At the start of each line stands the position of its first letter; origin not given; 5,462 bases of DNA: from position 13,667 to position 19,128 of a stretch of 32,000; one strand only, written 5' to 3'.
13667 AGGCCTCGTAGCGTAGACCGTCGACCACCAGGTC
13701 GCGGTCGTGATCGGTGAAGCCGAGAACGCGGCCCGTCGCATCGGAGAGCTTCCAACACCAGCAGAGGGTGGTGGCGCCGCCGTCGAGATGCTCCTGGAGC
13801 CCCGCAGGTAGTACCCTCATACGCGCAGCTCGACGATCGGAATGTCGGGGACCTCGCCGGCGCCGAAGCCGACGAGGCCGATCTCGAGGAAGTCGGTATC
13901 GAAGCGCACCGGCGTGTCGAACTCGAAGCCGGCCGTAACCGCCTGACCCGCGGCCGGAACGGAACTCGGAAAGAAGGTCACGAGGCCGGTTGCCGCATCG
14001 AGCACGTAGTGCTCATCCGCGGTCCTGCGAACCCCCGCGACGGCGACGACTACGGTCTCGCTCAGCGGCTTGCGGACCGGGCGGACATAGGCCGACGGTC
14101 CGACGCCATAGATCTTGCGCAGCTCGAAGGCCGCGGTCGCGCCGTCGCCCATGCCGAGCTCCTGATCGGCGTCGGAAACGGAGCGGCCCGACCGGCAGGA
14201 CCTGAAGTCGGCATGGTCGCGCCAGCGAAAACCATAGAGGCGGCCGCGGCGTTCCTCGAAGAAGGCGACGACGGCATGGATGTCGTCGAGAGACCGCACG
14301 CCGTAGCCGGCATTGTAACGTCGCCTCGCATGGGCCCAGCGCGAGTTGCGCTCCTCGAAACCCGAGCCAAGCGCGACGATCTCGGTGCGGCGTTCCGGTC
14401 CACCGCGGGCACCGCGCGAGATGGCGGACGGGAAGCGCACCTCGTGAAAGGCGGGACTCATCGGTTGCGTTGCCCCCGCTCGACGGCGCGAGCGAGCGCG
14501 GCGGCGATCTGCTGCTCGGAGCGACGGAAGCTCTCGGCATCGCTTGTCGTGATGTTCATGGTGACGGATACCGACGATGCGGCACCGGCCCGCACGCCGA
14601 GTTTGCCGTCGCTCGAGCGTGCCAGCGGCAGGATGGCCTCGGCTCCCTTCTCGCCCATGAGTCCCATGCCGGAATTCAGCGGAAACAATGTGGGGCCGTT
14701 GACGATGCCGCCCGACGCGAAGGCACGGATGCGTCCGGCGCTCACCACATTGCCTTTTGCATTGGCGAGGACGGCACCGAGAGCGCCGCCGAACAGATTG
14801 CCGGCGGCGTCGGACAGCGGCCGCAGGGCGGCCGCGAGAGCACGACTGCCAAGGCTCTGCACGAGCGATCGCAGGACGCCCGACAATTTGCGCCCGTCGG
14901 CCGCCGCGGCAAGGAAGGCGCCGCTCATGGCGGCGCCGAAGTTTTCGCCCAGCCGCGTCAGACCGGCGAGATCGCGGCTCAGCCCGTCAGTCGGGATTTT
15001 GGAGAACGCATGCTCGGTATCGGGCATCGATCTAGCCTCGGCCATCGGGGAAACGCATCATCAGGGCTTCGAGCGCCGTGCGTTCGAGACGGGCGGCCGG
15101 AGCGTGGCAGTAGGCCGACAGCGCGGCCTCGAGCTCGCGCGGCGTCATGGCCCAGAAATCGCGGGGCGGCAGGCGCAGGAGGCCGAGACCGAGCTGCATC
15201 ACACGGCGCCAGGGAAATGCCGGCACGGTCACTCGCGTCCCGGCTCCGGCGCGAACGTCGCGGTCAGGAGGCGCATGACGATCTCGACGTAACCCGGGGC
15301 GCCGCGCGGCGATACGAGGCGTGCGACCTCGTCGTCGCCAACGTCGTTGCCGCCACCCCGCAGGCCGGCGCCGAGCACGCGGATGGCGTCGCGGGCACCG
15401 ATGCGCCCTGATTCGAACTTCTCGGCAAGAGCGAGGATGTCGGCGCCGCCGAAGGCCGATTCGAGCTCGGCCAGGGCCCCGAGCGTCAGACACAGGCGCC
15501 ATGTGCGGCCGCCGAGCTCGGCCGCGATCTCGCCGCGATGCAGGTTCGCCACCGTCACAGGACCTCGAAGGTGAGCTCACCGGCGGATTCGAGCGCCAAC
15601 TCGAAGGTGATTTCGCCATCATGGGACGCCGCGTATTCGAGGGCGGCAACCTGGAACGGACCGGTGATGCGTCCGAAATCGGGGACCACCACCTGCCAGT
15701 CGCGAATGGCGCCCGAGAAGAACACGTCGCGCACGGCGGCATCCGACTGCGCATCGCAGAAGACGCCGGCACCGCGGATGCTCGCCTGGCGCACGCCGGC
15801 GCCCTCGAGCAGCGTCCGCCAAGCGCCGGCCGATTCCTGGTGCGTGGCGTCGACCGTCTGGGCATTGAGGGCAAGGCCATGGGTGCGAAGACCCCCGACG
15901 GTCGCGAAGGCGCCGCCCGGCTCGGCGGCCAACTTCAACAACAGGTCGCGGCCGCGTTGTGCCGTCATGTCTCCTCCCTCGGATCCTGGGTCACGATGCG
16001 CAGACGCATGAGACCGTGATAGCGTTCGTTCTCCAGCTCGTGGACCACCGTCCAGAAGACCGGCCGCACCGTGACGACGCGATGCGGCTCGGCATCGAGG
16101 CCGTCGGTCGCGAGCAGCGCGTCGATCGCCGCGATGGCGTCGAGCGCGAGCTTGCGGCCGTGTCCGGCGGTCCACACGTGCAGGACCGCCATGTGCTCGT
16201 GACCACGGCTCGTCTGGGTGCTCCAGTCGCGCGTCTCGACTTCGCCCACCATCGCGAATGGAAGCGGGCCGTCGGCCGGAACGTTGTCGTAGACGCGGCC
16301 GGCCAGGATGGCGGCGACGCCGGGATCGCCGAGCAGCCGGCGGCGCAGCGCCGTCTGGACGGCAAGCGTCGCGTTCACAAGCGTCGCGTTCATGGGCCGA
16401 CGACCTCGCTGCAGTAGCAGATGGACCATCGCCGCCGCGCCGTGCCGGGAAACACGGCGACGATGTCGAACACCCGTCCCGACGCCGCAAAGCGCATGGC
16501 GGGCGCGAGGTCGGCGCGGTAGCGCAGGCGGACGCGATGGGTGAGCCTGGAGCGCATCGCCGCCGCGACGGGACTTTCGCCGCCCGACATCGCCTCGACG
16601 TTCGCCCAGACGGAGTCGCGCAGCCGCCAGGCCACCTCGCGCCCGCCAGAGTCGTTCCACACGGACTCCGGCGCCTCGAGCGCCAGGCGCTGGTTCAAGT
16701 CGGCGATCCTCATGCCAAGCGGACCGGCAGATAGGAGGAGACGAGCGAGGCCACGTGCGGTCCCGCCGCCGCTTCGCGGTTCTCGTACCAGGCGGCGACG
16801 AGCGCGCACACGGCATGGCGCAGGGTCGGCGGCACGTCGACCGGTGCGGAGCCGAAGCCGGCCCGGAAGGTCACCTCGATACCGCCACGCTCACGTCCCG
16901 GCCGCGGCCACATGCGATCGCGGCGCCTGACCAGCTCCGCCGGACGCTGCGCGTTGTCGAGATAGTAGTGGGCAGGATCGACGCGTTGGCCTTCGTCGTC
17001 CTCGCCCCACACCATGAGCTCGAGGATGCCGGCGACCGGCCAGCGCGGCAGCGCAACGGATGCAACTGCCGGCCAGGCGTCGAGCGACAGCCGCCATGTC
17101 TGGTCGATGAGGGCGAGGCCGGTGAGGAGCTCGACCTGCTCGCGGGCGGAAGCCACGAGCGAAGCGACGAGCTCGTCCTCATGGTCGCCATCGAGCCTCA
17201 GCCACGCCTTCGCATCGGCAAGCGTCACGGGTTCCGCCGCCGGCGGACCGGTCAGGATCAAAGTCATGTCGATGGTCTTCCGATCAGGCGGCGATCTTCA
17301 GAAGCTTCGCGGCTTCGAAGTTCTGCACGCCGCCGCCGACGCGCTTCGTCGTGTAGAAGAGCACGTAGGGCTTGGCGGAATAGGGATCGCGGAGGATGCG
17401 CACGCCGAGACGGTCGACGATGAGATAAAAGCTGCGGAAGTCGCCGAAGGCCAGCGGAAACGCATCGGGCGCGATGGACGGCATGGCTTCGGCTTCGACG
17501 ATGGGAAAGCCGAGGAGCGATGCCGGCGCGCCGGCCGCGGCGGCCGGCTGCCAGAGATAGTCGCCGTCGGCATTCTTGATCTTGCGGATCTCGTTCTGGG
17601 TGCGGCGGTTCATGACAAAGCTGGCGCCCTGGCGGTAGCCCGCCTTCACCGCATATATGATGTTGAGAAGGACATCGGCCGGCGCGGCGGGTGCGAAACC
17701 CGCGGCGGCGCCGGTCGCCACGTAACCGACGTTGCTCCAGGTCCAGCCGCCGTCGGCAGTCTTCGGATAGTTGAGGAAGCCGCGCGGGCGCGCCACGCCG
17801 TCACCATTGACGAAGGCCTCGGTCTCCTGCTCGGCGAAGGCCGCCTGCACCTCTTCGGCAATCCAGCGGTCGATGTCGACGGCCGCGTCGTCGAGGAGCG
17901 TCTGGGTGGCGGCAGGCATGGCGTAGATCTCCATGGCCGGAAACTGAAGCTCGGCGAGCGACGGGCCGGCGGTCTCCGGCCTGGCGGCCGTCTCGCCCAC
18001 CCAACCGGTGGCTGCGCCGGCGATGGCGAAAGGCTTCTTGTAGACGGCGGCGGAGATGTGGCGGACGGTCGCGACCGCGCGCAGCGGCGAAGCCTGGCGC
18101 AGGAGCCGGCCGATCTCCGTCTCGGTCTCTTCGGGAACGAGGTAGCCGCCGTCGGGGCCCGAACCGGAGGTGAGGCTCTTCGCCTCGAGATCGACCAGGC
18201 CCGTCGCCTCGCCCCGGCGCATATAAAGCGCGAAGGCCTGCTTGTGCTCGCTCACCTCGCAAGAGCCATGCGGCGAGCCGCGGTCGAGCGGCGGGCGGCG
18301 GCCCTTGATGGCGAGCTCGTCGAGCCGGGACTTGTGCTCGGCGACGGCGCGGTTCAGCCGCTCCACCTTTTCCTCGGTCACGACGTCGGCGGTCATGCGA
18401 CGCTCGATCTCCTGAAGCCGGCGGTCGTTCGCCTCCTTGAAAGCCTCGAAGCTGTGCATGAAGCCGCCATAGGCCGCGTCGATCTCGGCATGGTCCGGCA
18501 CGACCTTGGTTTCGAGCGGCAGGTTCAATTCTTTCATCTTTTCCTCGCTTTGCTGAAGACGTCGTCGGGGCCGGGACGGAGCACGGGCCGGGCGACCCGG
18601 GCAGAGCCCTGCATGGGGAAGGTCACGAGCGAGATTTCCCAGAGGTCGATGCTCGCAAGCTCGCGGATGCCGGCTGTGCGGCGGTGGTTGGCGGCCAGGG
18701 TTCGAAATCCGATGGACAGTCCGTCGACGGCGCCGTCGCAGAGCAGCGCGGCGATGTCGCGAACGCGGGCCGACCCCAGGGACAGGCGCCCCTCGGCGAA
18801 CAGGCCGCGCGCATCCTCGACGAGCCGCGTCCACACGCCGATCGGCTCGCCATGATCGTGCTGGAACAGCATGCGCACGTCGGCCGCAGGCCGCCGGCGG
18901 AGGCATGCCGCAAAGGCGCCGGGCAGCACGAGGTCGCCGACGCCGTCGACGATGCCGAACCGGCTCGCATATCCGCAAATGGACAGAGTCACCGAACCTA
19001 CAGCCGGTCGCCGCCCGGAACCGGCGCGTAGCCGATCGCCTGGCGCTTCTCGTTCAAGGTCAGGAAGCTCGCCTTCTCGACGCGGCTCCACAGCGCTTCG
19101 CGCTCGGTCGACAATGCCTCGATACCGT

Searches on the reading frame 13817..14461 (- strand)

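Call 8: search_protein_families(library=pfam, proteins=[window:13817-14461:-], max_evalue=0.001)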
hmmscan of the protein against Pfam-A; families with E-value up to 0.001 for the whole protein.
window:13817-14461:- (214 aa): 1 family
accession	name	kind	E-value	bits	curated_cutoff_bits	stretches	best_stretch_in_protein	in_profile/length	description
PF09343.15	DUF2460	-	4.4e-80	268.4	30.4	1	6-213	1-205/205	Conserved hypothetical protein 2217 (DUF2460)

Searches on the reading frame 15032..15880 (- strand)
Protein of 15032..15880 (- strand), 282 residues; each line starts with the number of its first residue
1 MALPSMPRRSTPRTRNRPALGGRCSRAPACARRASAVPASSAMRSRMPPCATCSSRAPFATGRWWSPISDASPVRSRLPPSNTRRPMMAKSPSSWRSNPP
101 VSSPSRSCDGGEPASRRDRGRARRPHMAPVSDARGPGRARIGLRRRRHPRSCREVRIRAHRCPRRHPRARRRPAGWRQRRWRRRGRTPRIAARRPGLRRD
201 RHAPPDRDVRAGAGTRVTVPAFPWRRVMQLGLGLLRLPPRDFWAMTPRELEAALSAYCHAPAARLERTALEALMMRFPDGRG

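Call 8: search_protein_families(library=pfam, proteins=[window:15032-15880:-], max_evalue=0.001)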
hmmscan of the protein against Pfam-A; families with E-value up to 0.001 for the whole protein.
window:15032-15880:- (282 aa): 1 family
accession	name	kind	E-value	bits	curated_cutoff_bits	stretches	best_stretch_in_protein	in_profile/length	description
PF09550.16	Phage_TAC_6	-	1.1e-18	67.8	23.4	1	222-280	1-58/58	Phage tail assembly chaperone protein, TAC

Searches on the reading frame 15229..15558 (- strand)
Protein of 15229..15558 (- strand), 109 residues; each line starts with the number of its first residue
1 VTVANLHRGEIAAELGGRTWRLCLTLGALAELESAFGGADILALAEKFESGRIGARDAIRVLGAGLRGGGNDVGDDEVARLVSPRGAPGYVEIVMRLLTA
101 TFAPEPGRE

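Call 70: search_protein_families(library=pfam, proteins=[window:15229-15558:-], max_evalue=0.001)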
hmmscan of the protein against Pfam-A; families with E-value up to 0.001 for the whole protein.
window:15229-15558:- (109 aa): 1 family
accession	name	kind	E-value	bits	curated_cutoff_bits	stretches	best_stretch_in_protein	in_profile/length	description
PF11836.14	Phage_TAC_11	-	1.4e-26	92.9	27.8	1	8-103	1-95/96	Phage tail tube protein, GTA-gp10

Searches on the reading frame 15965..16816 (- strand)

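Call 8: search_protein_families(library=pfam, proteins=[window:15965-16816:-], max_evalue=0.001)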
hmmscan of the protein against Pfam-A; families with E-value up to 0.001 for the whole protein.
window:15965-16816:- (283 aa): 1 family
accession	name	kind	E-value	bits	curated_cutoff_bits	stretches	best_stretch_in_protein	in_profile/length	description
PF11367.14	Tail_completion_gp17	-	4e-26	92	24.5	1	155-276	1-123/124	Tail completion protein gp17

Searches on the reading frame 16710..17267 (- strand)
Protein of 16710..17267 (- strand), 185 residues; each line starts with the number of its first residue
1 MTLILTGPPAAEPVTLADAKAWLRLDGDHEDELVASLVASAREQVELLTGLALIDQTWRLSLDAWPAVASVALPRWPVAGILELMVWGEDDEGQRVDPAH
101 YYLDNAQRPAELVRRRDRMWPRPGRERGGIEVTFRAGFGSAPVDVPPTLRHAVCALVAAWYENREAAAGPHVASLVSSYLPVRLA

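Call 8: search_protein_families(library=pfam, proteins=[window:16710-17267:-], max_evalue=0.001)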
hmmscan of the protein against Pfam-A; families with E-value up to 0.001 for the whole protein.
window:16710-17267:- (185 aa): 1 family
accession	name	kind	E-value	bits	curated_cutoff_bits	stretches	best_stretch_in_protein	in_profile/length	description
PF05135.19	Phage_connect_1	-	1e-11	45.5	21.2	1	15-55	3-44/101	Phage gp6-like head-tail connector protein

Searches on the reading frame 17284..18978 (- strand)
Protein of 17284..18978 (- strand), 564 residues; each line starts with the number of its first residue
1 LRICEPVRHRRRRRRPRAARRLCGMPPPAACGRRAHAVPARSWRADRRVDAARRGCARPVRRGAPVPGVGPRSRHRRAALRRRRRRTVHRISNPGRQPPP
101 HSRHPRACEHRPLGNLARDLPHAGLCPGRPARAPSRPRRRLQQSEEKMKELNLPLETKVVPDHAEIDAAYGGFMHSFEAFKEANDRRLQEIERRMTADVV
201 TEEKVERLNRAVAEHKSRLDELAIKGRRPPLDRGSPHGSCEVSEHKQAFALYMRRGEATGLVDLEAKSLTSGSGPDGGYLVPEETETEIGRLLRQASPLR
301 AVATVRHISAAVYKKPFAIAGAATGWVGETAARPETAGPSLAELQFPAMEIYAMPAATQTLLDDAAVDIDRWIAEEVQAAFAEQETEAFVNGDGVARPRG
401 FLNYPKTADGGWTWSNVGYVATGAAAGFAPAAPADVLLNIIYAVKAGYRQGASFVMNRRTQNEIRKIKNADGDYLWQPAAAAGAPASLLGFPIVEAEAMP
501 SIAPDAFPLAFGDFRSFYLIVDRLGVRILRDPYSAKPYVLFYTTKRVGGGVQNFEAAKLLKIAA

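Call 8: search_protein_families(library=pfam, proteins=[window:17284-18978:-], max_evalue=0.001)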
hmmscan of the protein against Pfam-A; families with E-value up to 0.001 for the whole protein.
window:17284-18978:- (564 aa): 1 family
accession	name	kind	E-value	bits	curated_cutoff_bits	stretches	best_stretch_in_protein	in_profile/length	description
PF05065.19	Phage_capsid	-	2.5e-91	306.4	24.2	1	277-561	1-279/280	Phage capsid family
